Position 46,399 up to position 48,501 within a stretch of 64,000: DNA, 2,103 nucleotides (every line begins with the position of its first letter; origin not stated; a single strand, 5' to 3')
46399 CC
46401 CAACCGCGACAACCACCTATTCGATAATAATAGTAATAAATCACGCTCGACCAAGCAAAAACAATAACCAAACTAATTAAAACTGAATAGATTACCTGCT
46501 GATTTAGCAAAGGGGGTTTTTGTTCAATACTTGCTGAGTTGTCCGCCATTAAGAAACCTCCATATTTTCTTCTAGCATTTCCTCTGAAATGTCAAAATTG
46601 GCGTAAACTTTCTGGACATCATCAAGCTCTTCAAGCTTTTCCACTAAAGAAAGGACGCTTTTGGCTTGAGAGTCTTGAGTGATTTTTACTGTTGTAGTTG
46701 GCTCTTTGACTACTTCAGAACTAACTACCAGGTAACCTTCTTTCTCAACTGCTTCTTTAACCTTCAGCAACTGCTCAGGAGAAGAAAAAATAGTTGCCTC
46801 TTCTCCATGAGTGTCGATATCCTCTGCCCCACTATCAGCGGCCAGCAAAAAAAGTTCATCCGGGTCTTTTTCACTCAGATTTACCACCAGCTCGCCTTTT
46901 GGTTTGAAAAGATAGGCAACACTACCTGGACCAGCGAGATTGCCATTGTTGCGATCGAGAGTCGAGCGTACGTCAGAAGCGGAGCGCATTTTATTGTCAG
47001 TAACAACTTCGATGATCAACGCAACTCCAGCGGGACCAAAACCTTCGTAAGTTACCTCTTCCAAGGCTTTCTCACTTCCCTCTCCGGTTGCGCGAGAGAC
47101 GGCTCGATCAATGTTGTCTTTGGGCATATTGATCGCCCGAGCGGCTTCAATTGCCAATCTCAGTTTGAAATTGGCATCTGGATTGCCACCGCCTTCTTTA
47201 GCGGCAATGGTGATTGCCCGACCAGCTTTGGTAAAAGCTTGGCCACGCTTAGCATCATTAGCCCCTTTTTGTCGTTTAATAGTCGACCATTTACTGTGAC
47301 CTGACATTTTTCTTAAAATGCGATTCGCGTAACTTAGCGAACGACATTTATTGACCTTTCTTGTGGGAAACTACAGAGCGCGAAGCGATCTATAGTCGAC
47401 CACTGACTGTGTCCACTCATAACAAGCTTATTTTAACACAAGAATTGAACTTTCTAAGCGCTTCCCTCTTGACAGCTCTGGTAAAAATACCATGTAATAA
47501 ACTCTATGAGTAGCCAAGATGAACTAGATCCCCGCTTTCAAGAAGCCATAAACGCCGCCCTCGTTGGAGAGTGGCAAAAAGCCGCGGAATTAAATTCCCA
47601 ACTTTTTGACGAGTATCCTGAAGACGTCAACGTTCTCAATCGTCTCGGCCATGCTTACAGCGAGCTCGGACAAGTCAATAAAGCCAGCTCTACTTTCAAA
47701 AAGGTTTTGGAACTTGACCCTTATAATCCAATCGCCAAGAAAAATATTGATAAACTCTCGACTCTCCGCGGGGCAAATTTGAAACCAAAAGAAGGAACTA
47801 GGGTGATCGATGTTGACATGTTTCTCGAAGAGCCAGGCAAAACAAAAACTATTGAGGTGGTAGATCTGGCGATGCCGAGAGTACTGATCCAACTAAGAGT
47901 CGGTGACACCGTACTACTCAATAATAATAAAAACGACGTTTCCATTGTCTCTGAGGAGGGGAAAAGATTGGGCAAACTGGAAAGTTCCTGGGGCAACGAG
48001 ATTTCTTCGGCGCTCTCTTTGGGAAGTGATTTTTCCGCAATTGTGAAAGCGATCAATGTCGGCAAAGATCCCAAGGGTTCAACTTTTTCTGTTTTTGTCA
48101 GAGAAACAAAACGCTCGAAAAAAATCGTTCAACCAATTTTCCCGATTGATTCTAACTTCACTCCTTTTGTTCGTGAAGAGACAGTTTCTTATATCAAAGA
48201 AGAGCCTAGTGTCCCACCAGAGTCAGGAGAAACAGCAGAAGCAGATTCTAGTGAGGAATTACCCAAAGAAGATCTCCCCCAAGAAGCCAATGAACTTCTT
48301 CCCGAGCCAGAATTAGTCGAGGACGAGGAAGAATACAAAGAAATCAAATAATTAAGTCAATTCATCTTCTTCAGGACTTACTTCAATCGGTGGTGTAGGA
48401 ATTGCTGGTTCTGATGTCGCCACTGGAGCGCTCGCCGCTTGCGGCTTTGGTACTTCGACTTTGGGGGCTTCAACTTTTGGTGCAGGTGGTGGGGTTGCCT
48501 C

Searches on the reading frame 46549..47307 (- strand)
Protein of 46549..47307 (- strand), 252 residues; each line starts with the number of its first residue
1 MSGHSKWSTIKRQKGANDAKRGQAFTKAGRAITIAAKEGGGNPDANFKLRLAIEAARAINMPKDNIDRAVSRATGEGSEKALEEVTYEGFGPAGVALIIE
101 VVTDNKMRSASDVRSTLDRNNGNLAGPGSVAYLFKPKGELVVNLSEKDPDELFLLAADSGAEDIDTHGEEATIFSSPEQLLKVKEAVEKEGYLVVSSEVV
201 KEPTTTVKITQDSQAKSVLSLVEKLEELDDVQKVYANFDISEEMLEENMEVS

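Call 75: search_protein_families(library=pfam, proteins=[window:46549-47307:-], max_evalue=0.0001)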
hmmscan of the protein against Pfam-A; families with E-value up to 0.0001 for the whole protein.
window:46549-47307:- (252 aa): 2 families
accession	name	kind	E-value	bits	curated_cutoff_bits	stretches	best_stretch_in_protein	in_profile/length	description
PF01709.26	Transcrip_reg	-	1.3e-48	165.2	27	1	82-238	1-160/160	TACO1/YebC second and third domain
PF20772.2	TACO1_YebC_N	-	1.7e-30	105.7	36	1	5-76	1-73/73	TACO1/YebC protein N-terminal domain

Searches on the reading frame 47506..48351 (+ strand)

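Call 75: search_protein_families(library=pfam, proteins=[window:47506-48351:+], max_evalue=0.0001)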
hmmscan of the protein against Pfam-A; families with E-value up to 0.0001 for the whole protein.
window:47506-48351:+ (281 aa): 5 families
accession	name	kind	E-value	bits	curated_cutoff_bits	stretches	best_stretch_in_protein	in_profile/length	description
PF00515.34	TPR_1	-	4.1e-07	30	27.8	1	42-74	2-34/34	Tetratricopeptide repeat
PF13181.12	TPR_8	-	7.9e-07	29.2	25.7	1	43-73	3-33/34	Tetratricopeptide repeat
PF07719.23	TPR_2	-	3.8e-06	27.1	27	1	42-74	2-34/34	Tetratricopeptide repeat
PF14559.12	TPR_19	-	4.1e-06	27.5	25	1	21-72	5-56/68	Tetratricopeptide repeat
PF13431.12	TPR_17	-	3.3e-05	24.3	24.4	0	36-60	8-32/34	Tetratricopeptide repeat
